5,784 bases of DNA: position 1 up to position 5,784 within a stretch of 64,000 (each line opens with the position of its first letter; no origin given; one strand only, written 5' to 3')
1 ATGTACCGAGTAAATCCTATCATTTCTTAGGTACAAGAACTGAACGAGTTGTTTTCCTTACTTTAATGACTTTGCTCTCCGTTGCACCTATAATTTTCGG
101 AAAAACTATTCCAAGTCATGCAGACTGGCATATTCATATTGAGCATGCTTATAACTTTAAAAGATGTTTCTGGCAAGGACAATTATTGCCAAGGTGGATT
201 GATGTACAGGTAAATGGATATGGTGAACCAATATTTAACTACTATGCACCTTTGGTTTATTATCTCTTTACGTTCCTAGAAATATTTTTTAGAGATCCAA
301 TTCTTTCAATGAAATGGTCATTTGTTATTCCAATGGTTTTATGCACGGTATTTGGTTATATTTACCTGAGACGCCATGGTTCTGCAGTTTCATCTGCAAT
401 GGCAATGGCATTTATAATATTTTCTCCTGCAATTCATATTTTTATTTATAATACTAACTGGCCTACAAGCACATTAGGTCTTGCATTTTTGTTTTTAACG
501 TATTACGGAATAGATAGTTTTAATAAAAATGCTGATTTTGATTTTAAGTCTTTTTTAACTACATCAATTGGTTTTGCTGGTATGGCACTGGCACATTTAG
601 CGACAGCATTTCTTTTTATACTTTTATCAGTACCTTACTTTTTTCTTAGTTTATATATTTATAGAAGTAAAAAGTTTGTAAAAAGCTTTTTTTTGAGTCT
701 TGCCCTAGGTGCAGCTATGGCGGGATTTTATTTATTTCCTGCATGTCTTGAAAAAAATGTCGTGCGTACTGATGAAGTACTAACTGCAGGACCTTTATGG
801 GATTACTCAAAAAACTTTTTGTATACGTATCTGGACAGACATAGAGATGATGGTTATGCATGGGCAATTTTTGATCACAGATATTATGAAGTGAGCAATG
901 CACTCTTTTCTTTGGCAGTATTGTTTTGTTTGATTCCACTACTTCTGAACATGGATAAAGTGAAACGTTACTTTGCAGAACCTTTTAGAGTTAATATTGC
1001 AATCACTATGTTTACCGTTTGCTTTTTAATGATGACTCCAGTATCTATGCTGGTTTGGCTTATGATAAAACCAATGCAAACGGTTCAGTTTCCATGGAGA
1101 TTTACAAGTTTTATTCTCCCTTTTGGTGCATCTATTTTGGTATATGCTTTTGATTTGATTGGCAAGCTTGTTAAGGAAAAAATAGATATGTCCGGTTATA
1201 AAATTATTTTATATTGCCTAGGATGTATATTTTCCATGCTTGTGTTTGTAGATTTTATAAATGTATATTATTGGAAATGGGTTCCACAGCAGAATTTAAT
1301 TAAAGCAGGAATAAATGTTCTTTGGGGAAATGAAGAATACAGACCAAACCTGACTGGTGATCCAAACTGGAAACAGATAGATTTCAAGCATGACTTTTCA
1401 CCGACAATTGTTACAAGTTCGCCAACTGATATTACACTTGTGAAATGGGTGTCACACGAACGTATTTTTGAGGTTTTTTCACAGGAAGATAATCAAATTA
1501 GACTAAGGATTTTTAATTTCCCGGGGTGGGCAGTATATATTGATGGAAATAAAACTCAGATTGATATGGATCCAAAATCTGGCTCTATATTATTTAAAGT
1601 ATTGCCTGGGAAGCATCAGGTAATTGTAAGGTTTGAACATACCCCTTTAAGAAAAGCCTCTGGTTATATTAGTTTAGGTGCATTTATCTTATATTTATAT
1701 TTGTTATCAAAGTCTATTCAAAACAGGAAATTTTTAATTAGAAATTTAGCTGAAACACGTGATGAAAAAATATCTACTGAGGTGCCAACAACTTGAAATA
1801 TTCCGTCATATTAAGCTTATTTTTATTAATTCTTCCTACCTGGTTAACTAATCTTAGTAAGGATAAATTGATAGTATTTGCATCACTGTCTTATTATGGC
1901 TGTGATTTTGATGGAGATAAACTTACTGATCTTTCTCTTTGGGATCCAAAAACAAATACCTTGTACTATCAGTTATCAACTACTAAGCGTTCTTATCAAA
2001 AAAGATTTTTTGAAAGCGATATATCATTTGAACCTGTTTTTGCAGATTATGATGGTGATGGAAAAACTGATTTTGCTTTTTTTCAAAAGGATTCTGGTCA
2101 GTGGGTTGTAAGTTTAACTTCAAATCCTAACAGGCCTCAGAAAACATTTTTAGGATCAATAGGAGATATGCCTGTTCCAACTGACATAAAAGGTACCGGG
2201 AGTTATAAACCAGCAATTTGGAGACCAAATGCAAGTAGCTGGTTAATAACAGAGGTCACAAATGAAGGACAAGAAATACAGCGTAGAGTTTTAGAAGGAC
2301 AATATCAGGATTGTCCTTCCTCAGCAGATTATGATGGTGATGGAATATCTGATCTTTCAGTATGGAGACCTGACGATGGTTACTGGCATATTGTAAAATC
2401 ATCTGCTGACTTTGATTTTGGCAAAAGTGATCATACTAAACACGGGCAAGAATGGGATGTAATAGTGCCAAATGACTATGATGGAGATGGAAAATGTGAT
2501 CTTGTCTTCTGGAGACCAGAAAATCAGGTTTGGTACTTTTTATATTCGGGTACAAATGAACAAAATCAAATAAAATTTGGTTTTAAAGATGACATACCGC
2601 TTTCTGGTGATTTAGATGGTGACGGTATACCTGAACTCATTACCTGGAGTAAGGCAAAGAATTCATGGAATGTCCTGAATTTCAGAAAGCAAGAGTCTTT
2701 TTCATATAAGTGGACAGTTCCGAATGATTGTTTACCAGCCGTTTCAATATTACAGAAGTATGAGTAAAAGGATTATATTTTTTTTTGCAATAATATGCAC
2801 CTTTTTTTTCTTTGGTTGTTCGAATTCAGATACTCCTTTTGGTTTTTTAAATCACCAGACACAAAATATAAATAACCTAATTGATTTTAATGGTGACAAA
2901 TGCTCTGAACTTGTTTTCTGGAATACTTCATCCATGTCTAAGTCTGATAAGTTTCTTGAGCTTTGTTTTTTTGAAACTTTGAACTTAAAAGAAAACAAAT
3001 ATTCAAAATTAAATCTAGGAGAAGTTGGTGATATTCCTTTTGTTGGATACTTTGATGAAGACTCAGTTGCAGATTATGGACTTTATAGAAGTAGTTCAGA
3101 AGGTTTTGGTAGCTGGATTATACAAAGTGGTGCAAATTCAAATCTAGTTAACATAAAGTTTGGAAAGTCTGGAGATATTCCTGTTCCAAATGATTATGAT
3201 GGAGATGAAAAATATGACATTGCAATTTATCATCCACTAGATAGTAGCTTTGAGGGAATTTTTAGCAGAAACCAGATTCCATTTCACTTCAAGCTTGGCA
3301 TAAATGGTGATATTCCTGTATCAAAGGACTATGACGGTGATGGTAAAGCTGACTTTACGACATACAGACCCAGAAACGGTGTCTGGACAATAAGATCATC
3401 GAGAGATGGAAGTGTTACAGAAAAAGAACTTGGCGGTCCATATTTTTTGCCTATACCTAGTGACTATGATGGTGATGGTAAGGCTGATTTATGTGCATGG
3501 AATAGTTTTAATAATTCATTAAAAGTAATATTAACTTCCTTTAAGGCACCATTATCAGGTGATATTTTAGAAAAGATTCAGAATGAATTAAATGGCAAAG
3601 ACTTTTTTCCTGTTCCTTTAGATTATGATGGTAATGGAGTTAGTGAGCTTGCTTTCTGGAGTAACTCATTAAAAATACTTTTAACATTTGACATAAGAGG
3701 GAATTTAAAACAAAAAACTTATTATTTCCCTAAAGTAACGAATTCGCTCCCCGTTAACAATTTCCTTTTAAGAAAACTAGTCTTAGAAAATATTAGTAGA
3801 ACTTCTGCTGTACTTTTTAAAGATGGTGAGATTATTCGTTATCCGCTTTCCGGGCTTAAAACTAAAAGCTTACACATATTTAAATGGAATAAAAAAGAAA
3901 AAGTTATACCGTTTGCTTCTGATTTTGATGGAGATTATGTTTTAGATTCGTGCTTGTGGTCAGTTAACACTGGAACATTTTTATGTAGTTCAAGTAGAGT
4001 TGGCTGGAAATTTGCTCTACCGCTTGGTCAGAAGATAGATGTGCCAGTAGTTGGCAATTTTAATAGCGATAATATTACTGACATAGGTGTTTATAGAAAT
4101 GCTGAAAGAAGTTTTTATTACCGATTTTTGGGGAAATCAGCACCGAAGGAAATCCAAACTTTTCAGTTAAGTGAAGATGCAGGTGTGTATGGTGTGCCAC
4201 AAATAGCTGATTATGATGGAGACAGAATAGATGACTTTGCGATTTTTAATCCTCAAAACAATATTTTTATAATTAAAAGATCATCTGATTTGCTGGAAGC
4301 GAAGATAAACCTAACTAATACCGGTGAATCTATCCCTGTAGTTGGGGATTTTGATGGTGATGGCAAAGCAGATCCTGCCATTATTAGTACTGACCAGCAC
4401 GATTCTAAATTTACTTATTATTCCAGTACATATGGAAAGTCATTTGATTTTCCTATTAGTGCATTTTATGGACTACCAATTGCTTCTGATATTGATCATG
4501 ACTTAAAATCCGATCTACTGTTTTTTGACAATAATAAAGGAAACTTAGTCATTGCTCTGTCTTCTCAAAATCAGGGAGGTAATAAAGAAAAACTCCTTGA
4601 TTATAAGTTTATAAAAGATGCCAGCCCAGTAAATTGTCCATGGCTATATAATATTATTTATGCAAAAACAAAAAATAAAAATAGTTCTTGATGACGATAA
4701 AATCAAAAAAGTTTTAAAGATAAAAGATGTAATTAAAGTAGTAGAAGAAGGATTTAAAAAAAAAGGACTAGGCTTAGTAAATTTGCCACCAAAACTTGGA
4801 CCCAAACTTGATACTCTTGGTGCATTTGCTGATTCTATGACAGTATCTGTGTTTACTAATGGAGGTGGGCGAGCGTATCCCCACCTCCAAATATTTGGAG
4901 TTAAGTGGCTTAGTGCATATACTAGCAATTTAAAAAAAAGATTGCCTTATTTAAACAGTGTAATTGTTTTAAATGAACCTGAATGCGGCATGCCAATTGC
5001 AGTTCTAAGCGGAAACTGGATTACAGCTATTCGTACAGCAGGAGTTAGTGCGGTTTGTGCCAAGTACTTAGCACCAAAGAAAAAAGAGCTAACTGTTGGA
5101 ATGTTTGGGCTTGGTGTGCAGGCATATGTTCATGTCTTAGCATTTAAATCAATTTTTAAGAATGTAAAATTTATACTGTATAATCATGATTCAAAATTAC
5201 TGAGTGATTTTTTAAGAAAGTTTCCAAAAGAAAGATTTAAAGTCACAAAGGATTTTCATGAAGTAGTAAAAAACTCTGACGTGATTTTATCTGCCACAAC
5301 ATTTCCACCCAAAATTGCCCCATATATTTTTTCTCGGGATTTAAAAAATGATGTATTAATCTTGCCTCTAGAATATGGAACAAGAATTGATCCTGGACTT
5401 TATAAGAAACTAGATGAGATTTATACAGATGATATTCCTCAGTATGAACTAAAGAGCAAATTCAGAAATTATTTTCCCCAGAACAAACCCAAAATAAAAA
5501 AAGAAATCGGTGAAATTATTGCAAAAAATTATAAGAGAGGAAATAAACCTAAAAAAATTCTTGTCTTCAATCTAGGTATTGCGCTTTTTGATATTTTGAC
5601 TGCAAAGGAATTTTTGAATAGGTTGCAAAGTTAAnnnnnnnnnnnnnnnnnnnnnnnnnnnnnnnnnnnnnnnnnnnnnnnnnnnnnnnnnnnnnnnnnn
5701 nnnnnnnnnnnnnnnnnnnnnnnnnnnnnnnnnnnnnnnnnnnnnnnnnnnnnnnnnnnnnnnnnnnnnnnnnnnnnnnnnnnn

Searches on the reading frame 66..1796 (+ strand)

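Call 8: search_protein_families(library=pfam, proteins=[window:66-1796:+], max_evalue=0.001)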
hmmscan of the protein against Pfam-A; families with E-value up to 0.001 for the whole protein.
window:66-1796:+ (576 aa): 1 family
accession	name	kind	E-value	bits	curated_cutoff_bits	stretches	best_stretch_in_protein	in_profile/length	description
PF10131.15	PTPS_related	-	1.8e-11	43.7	26.4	1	57-394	1-300/621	6-pyruvoyl-tetrahydropterin synthase related domain; membrane protein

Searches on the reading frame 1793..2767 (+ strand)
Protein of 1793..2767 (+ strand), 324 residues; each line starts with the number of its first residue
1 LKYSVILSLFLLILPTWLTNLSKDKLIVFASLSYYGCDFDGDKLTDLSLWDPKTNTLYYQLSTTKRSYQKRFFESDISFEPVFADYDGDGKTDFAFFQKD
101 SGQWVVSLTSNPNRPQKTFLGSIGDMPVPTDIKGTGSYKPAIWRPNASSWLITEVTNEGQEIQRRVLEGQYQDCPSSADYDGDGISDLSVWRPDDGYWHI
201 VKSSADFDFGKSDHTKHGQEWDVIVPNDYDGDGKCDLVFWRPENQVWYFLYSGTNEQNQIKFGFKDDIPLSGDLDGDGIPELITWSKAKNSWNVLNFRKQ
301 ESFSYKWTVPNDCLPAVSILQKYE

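Call 8: search_protein_families(library=pfam, proteins=[window:1793-2767:+], max_evalue=0.001)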
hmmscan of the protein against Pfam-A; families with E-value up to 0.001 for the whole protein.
window:1793-2767:+ (324 aa): 3 families
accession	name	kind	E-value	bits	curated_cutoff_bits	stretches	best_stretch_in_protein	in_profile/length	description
PF13517.12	FG-GAP_3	-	1.3e-19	71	26.9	2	228-283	1-60/61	FG-GAP-like repeat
PF01839.29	FG-GAP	-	3e-09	37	22.1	0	83-95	7-19/37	FG-GAP repeat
PF12256.14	TcdB_toxin_midN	-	1.3e-06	28.3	24.8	0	228-258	34-64/181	Insecticide toxin TcdB middle/N-terminal region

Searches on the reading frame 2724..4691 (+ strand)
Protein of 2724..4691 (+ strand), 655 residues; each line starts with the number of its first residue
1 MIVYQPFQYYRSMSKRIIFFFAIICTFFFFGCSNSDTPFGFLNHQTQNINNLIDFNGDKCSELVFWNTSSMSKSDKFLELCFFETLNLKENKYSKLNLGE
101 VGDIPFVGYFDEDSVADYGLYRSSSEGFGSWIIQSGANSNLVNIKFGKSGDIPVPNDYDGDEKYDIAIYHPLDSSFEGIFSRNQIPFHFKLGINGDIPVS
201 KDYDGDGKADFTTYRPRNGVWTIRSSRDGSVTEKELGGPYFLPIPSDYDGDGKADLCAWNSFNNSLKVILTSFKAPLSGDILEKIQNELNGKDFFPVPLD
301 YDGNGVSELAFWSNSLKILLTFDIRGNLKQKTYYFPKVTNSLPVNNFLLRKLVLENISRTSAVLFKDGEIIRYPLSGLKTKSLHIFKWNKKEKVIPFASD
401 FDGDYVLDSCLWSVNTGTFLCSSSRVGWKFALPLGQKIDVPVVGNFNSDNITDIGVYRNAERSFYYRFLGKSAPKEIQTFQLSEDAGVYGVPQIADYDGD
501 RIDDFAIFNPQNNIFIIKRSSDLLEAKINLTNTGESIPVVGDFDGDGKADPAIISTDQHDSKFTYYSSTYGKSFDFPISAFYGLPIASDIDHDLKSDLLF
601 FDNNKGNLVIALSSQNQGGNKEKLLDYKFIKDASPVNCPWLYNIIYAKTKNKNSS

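Call 8: search_protein_families(library=pfam, proteins=[window:2724-4691:+], max_evalue=0.001)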
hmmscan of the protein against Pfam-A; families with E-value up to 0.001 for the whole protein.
window:2724-4691:+ (655 aa): 2 families
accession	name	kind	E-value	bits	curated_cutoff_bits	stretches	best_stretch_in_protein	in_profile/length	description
PF13517.12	FG-GAP_3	-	4.9e-12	46.7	26.9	2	202-256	1-59/61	FG-GAP-like repeat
PF01839.29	FG-GAP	-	1.2e-10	41.5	22.1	0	539-557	6-23/37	FG-GAP repeat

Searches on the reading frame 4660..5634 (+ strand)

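Call 8: search_protein_families(library=pfam, proteins=[window:4660-5634:+], max_evalue=0.001)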
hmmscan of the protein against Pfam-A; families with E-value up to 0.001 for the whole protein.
window:4660-5634:+ (324 aa): 1 family
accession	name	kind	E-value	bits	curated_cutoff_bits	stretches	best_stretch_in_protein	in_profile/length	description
PF02423.21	OCD_Mu_crystall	-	3.3e-34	118.7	24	1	9-321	5-309/314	Ornithine cyclodeaminase/mu-crystallin family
